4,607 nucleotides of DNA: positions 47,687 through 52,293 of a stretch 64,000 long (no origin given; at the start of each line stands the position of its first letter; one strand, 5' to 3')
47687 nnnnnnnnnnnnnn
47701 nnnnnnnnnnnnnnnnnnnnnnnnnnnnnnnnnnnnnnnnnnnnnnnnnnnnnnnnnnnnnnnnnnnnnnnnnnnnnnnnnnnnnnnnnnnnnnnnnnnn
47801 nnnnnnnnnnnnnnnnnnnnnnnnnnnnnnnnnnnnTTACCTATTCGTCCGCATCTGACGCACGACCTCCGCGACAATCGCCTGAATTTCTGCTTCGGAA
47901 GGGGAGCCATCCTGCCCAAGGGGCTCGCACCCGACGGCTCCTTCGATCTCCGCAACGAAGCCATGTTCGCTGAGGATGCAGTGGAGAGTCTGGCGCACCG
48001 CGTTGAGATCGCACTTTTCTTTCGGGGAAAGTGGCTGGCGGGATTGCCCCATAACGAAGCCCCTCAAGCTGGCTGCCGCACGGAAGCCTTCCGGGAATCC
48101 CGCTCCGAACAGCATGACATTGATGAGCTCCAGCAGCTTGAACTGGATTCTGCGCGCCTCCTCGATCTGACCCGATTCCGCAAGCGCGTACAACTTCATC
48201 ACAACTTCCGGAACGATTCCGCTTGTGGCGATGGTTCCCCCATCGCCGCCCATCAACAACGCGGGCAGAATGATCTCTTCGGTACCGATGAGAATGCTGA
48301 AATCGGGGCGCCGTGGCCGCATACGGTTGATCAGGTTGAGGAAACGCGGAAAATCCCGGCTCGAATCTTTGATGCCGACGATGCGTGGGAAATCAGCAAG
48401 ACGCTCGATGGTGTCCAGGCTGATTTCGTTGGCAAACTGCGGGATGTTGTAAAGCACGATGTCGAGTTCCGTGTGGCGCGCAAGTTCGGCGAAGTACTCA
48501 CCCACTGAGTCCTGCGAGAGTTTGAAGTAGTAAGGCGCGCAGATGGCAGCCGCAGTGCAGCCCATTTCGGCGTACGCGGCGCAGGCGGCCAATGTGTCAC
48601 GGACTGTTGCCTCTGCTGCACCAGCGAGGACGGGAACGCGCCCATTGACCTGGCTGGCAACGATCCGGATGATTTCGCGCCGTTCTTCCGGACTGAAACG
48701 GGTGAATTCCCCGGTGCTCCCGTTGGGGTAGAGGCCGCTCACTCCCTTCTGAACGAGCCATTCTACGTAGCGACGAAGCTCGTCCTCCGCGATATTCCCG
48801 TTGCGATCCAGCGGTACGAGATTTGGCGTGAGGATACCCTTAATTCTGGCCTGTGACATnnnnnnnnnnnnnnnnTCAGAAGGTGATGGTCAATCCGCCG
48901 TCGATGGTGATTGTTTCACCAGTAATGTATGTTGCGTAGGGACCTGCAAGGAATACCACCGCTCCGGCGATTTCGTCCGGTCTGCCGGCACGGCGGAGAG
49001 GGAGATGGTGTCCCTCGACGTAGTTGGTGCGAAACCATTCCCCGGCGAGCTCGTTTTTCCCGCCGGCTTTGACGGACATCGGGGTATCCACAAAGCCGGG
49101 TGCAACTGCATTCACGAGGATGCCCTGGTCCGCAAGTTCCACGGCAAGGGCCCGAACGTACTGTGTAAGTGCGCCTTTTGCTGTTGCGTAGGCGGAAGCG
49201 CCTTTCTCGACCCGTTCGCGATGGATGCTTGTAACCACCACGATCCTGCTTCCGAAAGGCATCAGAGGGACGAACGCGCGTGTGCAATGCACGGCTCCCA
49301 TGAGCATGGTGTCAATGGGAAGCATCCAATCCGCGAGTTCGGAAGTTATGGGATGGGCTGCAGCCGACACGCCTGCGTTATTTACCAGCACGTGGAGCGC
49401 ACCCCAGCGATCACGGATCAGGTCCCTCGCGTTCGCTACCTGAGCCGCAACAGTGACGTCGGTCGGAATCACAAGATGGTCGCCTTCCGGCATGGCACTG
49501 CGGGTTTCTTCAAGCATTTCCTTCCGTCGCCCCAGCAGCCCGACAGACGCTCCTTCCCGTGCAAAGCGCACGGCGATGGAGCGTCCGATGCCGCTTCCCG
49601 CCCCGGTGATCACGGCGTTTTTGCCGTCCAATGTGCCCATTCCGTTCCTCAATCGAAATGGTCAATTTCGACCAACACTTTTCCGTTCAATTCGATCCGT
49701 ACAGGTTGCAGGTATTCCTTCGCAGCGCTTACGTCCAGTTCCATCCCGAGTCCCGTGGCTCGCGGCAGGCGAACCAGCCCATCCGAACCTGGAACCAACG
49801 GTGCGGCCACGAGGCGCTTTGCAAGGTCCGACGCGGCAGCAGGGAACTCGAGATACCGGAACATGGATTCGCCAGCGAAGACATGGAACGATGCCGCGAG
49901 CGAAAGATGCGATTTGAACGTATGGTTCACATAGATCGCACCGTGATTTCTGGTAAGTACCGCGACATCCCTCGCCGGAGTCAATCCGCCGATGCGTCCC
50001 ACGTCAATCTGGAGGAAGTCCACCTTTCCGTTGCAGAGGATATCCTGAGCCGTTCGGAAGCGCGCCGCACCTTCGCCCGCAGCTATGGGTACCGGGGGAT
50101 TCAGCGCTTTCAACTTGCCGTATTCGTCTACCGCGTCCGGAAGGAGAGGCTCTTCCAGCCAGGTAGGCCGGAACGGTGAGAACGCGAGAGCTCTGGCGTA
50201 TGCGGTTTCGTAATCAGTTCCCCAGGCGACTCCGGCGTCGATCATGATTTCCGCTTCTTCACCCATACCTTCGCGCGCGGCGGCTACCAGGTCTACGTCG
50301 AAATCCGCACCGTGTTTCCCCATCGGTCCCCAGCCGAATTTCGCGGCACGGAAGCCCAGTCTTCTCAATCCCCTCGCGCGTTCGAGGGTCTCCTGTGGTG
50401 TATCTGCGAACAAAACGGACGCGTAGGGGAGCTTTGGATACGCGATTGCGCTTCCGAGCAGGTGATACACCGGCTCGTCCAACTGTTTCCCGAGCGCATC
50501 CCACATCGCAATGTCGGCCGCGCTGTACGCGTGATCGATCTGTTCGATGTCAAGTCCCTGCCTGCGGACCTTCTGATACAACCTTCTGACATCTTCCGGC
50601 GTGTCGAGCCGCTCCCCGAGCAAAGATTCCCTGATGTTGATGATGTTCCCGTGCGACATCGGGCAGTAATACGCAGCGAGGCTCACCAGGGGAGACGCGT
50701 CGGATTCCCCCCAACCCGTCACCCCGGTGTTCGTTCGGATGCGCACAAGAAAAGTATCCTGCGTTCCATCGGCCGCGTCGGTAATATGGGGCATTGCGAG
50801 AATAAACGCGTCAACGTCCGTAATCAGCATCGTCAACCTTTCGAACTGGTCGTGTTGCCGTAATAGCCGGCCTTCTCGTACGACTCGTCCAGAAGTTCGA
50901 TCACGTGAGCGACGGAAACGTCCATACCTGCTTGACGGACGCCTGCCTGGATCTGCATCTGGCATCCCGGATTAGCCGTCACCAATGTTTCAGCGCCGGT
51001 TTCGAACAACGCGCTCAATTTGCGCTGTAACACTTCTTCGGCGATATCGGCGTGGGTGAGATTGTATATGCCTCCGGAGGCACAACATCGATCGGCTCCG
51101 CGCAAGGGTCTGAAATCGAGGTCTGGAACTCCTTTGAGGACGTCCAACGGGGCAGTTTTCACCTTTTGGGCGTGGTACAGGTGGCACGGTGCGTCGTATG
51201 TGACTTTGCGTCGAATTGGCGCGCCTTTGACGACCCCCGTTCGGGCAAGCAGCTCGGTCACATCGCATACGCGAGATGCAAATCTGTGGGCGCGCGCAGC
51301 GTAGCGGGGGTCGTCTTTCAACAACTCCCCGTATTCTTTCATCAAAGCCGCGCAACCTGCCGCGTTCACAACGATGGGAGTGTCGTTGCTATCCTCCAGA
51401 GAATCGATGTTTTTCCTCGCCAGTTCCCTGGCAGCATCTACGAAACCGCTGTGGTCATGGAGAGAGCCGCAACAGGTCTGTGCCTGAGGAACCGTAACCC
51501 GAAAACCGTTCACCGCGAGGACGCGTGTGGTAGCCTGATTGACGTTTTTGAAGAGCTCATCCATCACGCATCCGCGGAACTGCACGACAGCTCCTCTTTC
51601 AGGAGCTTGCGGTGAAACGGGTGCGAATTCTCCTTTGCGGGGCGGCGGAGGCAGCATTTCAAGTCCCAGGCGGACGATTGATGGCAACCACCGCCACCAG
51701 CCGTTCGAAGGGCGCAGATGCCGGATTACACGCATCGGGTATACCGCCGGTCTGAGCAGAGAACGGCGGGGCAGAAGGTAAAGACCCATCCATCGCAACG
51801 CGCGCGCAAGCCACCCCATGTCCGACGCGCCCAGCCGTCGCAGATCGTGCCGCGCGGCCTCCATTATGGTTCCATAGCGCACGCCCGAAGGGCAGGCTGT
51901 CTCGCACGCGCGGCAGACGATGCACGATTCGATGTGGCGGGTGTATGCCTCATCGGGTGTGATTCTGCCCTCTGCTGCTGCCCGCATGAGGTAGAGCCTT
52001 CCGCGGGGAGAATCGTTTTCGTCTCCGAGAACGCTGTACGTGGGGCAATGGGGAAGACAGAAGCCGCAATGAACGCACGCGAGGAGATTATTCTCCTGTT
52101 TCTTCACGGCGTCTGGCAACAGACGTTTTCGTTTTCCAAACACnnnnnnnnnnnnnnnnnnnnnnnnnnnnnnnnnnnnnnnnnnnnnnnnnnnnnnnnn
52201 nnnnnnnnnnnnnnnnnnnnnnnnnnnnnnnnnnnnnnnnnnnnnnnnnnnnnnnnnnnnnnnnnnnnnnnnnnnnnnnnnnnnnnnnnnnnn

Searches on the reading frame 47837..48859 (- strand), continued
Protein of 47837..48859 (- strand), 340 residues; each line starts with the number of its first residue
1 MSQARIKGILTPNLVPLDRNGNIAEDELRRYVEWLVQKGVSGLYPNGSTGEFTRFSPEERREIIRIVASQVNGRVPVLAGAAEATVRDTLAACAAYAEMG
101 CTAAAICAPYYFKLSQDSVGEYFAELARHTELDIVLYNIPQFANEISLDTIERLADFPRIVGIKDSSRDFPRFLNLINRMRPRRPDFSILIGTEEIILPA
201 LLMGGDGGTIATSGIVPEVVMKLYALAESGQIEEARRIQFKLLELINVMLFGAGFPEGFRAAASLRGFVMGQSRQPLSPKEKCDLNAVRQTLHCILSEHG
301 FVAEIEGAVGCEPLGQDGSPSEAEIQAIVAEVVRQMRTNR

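Call 73: predict_structure(alignment_id=A5)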
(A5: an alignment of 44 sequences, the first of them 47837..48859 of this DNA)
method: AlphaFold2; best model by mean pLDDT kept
length: 340 residues; sequences in the alignment: 44
mean_pLDDT: 89.8   pTM: 0.84
mean pLDDT of the five models: 89.8, 89.3, 89.0, 89.0, 88.2
residues with pLDDT >= 90: 242; 70-90: 69; 50-70: 24; < 50: 5
segments of 3 or more residues with pLDDT < 50: 313-317
pLDDT, mean of each block of 10 residues (from residue 1): 88 92 96 97 79 84 97 97 89 96 94 92 97 95 94 97 95 97 96 95 96 96 98 98 91 77 93 80 86 91 63 50 85 82
secondary structure, 60 per line:
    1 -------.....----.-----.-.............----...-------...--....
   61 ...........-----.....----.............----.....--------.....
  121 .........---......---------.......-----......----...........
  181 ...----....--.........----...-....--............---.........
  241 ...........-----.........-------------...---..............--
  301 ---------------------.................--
elements in order: E8-12 H25-37 E42-44 H57-71 E77-81 H86-98 E103-107 H116-129 E133-138 H148-154 E160-165 H170-183 E188-191 H194-202 E207-209 H211-214 H217-228 H232-251 H257-265 H285-298 H322-338
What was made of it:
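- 47846..47896 (-): Predicted encapsulation-peptide helix at the aldolase C-terminus (residues 322-338, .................). AF2 predicts a helix at 322-338 with pLDDT 82-85 (call 73).
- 47897..47965 (-): Poorly conserved, low-confidence linker between the aldolase barrel and the terminal helix (residues 299-321). pLDDT 50-63 (call 73).
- On Encapsulation peptide: Helix at 322-338 after a low-pLDDT linker at 299-321 (call 73).
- The barrel ends near residue 298, followed by a low-confidence linker and a helix at 322-338 (call 73).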

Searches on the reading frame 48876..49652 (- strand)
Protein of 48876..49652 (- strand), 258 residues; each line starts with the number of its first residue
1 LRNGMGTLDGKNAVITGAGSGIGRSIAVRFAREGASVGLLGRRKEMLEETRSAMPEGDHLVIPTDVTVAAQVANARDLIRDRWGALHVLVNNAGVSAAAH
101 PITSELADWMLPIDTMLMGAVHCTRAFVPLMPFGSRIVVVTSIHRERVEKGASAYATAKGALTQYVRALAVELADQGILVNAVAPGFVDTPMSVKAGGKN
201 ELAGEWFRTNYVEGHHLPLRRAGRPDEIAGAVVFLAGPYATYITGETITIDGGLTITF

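Call 3: search_protein_families(library=pfam, proteins=[window:48876-49652:-], max_evalue=0.01)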
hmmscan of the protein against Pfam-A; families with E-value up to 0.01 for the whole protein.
window:48876-49652:- (258 aa): 3 families
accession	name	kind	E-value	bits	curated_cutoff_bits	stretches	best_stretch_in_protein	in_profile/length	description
PF13561.12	adh_short_C2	-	1.9e-58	198.3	27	1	17-255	1-236/236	Enoyl-(Acyl carrier protein) reductase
PF00106.31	adh_short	-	7.4e-45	153.3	26.6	1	11-196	1-190/195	short chain dehydrogenase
PF08659.16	KR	-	1.5e-06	28.7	22.6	1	14-183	4-173/180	KR domain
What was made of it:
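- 48876..49652 (-): SDR oxidoreductase, a putative sugar 1-dehydrogenase. PF13561 and PF00106 (call 3).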

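Call 29: search_protein_families(library=ncbifam, proteins=[window:48876-49652:-], max_evalue=0.00001)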
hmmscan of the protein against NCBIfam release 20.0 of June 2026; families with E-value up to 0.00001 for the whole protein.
window:48876-49652:- (258 aa): 226 families (the best 25 are shown)
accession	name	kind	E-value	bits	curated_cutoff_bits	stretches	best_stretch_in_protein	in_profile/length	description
NF052558.1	MBtsdlDhBudC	equivalog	3.3e-56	190.7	270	1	9-255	2-242/250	meso-2,3-butanediol dehydrogenase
NF004791.0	PRK06138.1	equivalog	5.4e-55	186.4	312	1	7-256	2-251/252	SDR family oxidoreductase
NF005559.1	PRK07231.1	subfamily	1.2e-53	182.2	215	1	8-255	2-248/249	glucose 1-dehydrogenase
NF009466.0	PRK12826.1-2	subfamily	6.8e-51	173.1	222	1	11-255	4-245/248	3-oxoacyl-ACP reductase FabG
NF005067.0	PRK06484.1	equivalog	1.7e-49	168.8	713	1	9-255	272-512/524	short chain dehydrogenase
NF009384.0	PRK12743.1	equivalog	3.5e-47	160.8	264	1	11-256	7-249/258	SDR family oxidoreductase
NF006693.0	PRK09242.1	equivalog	6.6e-47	159.8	328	1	5-256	5-255/258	SDR family oxidoreductase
NF004198.0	PRK05653.1-3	equivalog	9.4e-47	159.5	296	1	7-256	4-248/248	3-oxoacyl-ACP reductase FabG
NF004203.0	PRK05653.2-4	subfamily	1.6e-46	158.8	313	1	7-254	3-256/260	3-oxoacyl-ACP reductase FabG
TIGR01830.1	3oxo_ACP_reduc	equivalog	2.7e-46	158.2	297.75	1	13-254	1-238/239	3-oxoacyl-[acyl-carrier-protein] reductase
NF005075.0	PRK06500.1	equivalog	9.4e-46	156.2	336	1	5-255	1-247/249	SDR family oxidoreductase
NF005469.0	PRK07063.1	equivalog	1e-45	156.3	306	1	6-255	3-255/260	SDR family oxidoreductase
NF004778.0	PRK06124.1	equivalog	4.2e-45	154.2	303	1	7-258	8-256/256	SDR family oxidoreductase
NF005681.0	PRK07478.1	subfamily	5.9e-45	153.6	267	1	5-257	1-252/254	SDR family oxidoreductase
NF006366.0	PRK08589.1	equivalog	8.3e-45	153.2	386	1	5-254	1-252/272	SDR family oxidoreductase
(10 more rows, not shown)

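Call 77: search_solved_structures(query=window:48876-49652:-, max_evalue=1e-35)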
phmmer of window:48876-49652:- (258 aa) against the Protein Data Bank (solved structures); distinct sequences matched with E-value up to 1e-35: 0.

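Call 78: search_solved_structures(query=window:48876-49652:-, max_evalue=1e-25)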
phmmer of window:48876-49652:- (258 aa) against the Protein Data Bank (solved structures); distinct sequences matched with E-value up to 1e-25: 115 (the best 60 are shown).
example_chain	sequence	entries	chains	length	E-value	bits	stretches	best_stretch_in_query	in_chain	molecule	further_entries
2dtd_A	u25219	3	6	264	1.8e-33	119.3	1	5-256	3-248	Glucose 1-dehydrogenase related protein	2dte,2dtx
6vsp_A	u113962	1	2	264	2e-33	119.2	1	6-256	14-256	2,3-butanediol dehydrogenase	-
6xew_A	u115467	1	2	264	2e-33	119.2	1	6-256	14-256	2,3-butanediol dehydrogenase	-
2zk7_A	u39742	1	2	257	2.9e-33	118.6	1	8-256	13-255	Glucose 1-dehydrogenase related protein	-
3ftp_A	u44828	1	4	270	5.9e-33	117.6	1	7-255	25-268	3-oxoacyl-[acyl-carrier protein] reductase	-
6xex_A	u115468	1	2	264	6.2e-33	117.6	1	6-256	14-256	2,3-butanediol dehydrogenase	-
2ph3_A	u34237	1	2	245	9.4e-33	117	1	12-255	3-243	3-oxoacyl-[acyl carrier protein] reductase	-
4i5d_H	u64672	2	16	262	1.6e-32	116.2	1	7-255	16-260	Alclohol dehydrogenase/short-chain dehydrogenase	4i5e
4bmn_A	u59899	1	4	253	1.7e-32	116.1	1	7-255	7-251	ALCLOHOL DEHYDROGENASE/SHORT-CHAIN DEHYDROGENASE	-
4bms_A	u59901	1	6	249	1.8e-32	116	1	9-255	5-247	ALCLOHOL DEHYDROGENASE/SHORT-CHAIN DEHYDROGENASE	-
9ng1_A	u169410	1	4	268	2.1e-32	115.8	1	5-255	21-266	2,3-dihydroxy-2,3-dihydro-p-cumate dehydrogenase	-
1rwb_A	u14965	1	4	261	3.7e-32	115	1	8-256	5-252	Glucose 1-dehydrogenase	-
4i5g_A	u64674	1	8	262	5.2e-32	114.5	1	7-255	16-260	Alclohol dehydrogenase/short-chain dehydrogenase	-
1gee_A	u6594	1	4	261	7e-32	114.1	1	8-256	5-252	GLUCOSE 1-DEHYDROGENASE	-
1xhl_A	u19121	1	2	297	7e-32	114.1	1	5-256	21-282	Short-chain dehydrogenase/reductase family member (5L265), putative Tropinone Reductase-II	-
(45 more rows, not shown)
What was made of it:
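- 48876..49652 (-): The best solved relatives are aldose/glucose 1-dehydrogenase-like proteins (call 78).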

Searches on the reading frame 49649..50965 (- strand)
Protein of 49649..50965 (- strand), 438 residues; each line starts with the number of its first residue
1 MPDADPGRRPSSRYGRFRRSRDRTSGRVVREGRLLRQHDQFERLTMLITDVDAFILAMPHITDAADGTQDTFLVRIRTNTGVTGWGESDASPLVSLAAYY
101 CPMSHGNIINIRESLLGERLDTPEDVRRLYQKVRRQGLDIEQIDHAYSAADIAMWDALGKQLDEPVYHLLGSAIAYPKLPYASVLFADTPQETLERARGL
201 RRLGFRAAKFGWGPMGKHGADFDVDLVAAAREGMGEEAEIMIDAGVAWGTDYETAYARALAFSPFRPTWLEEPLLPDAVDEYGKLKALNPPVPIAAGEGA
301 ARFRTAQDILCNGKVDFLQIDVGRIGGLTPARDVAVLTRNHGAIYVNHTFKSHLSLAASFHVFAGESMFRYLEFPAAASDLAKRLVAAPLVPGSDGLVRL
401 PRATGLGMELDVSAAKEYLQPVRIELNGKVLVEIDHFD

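Call 3: search_protein_families(library=pfam, proteins=[window:49649-50965:-], max_evalue=0.01)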
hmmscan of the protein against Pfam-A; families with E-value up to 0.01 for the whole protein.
window:49649-50965:- (438 aa): 2 families
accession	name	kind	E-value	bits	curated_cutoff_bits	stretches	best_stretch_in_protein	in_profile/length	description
PF13378.12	MR_MLE_C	-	9.6e-46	156.7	29.4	1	194-411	3-216/219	Enolase C-terminal domain-like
PF02746.21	MR_MLE_N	-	1.6e-10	41.6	22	1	65-171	22-117/117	Mandelate racemase / muconate lactonizing enzyme, N-terminal domain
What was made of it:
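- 49649..50830 (-): Enolase-superfamily (MR_MLE) acid-sugar dehydratase, 393 aa from the MLITDVD start. PF13378 and PF02746 (call 3).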

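Call 29: search_protein_families(library=ncbifam, proteins=[window:49649-50830:-], max_evalue=0.00001)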
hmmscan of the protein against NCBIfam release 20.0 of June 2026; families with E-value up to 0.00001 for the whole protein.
window:49649-50830:- (393 aa): 14 families
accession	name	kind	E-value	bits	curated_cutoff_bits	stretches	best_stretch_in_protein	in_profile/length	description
NF040790.2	glucon_galact_dh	equivalog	1.6e-36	126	750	1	2-371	2-367/390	bifunctional D-gluconate/D-galactonate dehydratase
NF010624.0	PRK14017.1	equivalog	6.4e-29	101.2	311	1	27-372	16-359/382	galactonate dehydratase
NF047820.1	TalGalacDh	equivalog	4.2e-25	88.4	500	1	28-328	40-330/371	L-talarate/galactarate dehydratase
NF011968.0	PRK15440.1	equivalog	3.6e-23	82.1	393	1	101-305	125-321/395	L-rhamnonate dehydratase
TIGR02534.1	mucon_cyclo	subfamily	8.1e-21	74.5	334.95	1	14-373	12-365/368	muconate/chloromuconate family cycloisomerase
NF040866.1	AraD_Arch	equivalog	5e-20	71.8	650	1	19-373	27-369/372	arabinonate dehydratase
NF043051.1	ManoateDhtManD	equivalog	6.7e-18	64.7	550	2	180-373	193-383/403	D-mannonate dehydratase ManD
NF011654.0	PRK15072.1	subfamily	8.7e-15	54.5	430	2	28-164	19-147/404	D-galactonate dehydratase family protein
NF043002.1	HProlDhtase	equivalog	1.5e-13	50.3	500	1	25-319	32-309/366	cis-3-hydroxy-L-proline dehydratase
NF042940.1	racemase_DgcA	equivalog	6.6e-11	42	400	1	100-321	83-287/323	N-acetyl-D-Glu racemase DgcA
NF041118.1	A_G_epim_Thtga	equivalog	1.6e-09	37.3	500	1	15-328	20-316/341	L-Ala-D/L-Glu epimerase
TIGR01927.1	menC_gam_Gplu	equivalog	1.5e-07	31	130.55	1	134-284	101-244/307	o-succinylbenzoate synthase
NF002782.0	PRK02901.1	equivalog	1.6e-06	27.3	288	1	175-294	117-233/328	o-succinylbenzoate synthase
TIGR01928.1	menC_lowGC_arch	equivalog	4.4e-06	26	200.65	1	23-298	20-276/325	o-succinylbenzoate synthase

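Call 30: search_solved_structures(query=window:49649-50830:-, max_evalue=1e-20)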
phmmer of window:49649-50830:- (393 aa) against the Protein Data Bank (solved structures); distinct sequences matched with E-value up to 1e-20: 17.
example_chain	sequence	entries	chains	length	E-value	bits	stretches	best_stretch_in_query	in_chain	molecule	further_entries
2hzg_A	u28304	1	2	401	6.5e-104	351.6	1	3-387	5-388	Mandelate racemase/muconate lactonizing enzyme/Enolase superfamily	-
3sjn_A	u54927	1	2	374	3.8e-47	164.7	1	2-372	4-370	Mandelate racemase/muconate lactonizing protein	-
3ozm_A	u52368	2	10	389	1.4e-32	116.7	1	25-367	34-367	Putative mandelate racemase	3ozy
3h12_A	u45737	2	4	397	1.5e-32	116.6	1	25-367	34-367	mandelate racemase | Putative mandelate racemase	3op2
3t4w_A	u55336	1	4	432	4.8e-30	108.4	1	22-372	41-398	Mandelate racemase/muconate lactonizing enzyme family protein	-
3bjs_A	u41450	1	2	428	1.9e-28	103.1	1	24-373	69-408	Mandelate racemase/muconate lactonizing enzyme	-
2qq6_A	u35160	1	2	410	2.9e-28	102.5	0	178-373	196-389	Mandelate racemase/muconate lactonizing enzyme-like protein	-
3ssz_A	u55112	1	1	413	8.2e-27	97.7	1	100-307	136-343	Mandelate racemase/muconate lactonizing enzyme, N-terminal domain protein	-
3sqs_A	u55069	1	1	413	1.1e-26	97.4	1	100-308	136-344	mandelate racemase/muconate lactonizing protein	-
3stp_A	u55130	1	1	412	1.1e-26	97.3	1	100-296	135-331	Galactonate dehydratase, putative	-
5olc_A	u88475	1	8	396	1.3e-26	97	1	23-375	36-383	Galactonate dehydratase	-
4ggb_A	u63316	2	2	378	1.3e-24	90.5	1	28-376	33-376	Putative uncharacterized protein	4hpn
2pp3_A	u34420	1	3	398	3.8e-23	85.7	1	65-318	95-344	L-talarate/galactarate dehydratase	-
2pp0_A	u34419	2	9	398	5.6e-23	85.1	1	65-318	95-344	L-talarate/Galactarate Dehydratase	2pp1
3rr1_A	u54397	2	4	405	3.4e-21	79.2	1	28-369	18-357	Putative D-galactonate dehydratase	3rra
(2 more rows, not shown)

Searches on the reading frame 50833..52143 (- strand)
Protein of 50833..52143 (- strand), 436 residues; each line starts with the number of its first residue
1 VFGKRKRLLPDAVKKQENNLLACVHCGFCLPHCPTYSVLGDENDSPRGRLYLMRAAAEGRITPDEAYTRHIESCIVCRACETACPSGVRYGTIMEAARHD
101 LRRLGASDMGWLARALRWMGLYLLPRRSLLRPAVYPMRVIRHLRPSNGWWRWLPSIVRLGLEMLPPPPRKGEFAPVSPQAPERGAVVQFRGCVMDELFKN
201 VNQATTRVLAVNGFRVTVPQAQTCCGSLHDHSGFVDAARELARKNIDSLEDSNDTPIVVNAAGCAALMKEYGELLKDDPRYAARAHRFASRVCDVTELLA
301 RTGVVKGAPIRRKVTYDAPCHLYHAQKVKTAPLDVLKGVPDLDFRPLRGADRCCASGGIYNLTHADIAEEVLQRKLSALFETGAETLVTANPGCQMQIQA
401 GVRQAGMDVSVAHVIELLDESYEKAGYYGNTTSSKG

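Call 3: search_protein_families(library=pfam, proteins=[window:50833-52143:-], max_evalue=0.01)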
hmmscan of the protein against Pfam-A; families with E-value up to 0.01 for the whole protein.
window:50833-52143:- (436 aa): 12 families
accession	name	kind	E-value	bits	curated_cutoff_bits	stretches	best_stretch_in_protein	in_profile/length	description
PF02754.22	CCG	-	3.4e-30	104.4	20.6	2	187-268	2-84/85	Cysteine-rich domain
PF13183.11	Fer4_8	-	2.4e-12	47.6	27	1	20-88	2-68/68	4Fe-4S dicluster domain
PF13534.11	Fer4_17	-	9.3e-11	42.6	22.2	1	22-88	1-60/61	4Fe-4S dicluster domain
PF12838.12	Fer4_7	-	2.8e-09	37.7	27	1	23-88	2-52/52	4Fe-4S dicluster domain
PF13187.11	Fer4_9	-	2.4e-07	31.1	27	1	68-87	34-50/52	4Fe-4S dicluster domain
PF13484.11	Fer4_16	-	2.5e-07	31.8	30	1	23-86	2-65/66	4Fe-4S double cluster binding domain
PF00037.32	Fer4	-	5.7e-07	29.5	21.1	1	72-88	6-22/24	4Fe-4S binding domain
PF13237.11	Fer4_10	-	2.5e-06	27.8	25.5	2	19-85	5-53/53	4Fe-4S dicluster domain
PF12797.12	Fer4_2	-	5.4e-06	26.5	24.5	0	18-35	5-22/22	4Fe-4S binding domain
PF12837.12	Fer4_6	-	5.5e-06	26.5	25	1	72-88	7-23/24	4Fe-4S binding domain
PF12800.12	Fer4_4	-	0.00082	20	24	0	72-87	2-17/17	4Fe-4S binding domain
PF14697.11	Fer4_21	-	0.0035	17.9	35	0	72-85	6-19/59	4Fe-4S dicluster domain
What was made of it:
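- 50833..52143 (-): GlcF-like Fe-S/CCG subunit of a glycolate/lactate-type oxidase. PF02754 and Fer4 families (call 3).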

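Call 29: search_protein_families(library=ncbifam, proteins=[window:50833-52143:-], max_evalue=0.00001)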
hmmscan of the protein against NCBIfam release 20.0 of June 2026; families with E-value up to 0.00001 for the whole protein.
window:50833-52143:- (436 aa): 11 families
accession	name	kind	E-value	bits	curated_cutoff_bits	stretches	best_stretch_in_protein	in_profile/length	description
NF008434.0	PRK11274.1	equivalog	1.8e-87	293.9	333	1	14-421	16-406/409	glycolate oxidase subunit GlcF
NF045670.1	quin_L_LdhH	equivalog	1.7e-64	218.4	800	1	16-418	299-705/706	L-lactate dehydrogenase (quinone) large subunit LdhH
NF004898.0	PRK06259.1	equivalog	1e-52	179.4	385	1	16-422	129-488/488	fumarate reductase (CoM/CoB) subunit TfrB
NF008369.0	PRK11168.1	equivalog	3.1e-40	138.3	278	2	179-423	162-400/401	anaerobic glycerol-3-phosphate dehydrogenase subunit C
TIGR03379.1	glycerol3P_GlpC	equivalog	2.7e-26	92.3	279.9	2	184-403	162-382/397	anaerobic glycerol-3-phosphate dehydrogenase subunit GlpC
TIGR03288.1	CoB_CoM_SS_B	equivalog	1.9e-09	37.2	345.15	0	352-401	191-240/290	CoB--CoM heterodisulfide reductase subunit B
NF045724.1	ferredox_TmcB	equivalog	5.6e-09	35.1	735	0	21-106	41-133/430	electron transfer complex ferredoxin TmcB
NF041780.1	hetero_SS_HdrB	equivalog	4.9e-08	32.6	450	0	186-278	6-100/304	ferredoxin:CoB-CoM heterodisulfide reductase subunit HdrB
NF045663.1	diclust_near_Sec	equivalog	5.2e-08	31.5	530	1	62-378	343-602/759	pyridine nucleotide-disulfide oxidoreductase/dicluster-binding protein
TIGR01971.1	NuoI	subfamily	6e-06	25.8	113.05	0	64-98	73-108/121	NADH-quinone oxidoreductase, chain I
TIGR00273.1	TIGR00273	equivalog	8.1e-06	25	444.8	0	17-102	289-373/432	LutB/LldF family L-lactate oxidation iron-sulfur protein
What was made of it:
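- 50833..52143 (-): NCBIfam GlcF scores 294 bits against a cut-off of 333 (call 29).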
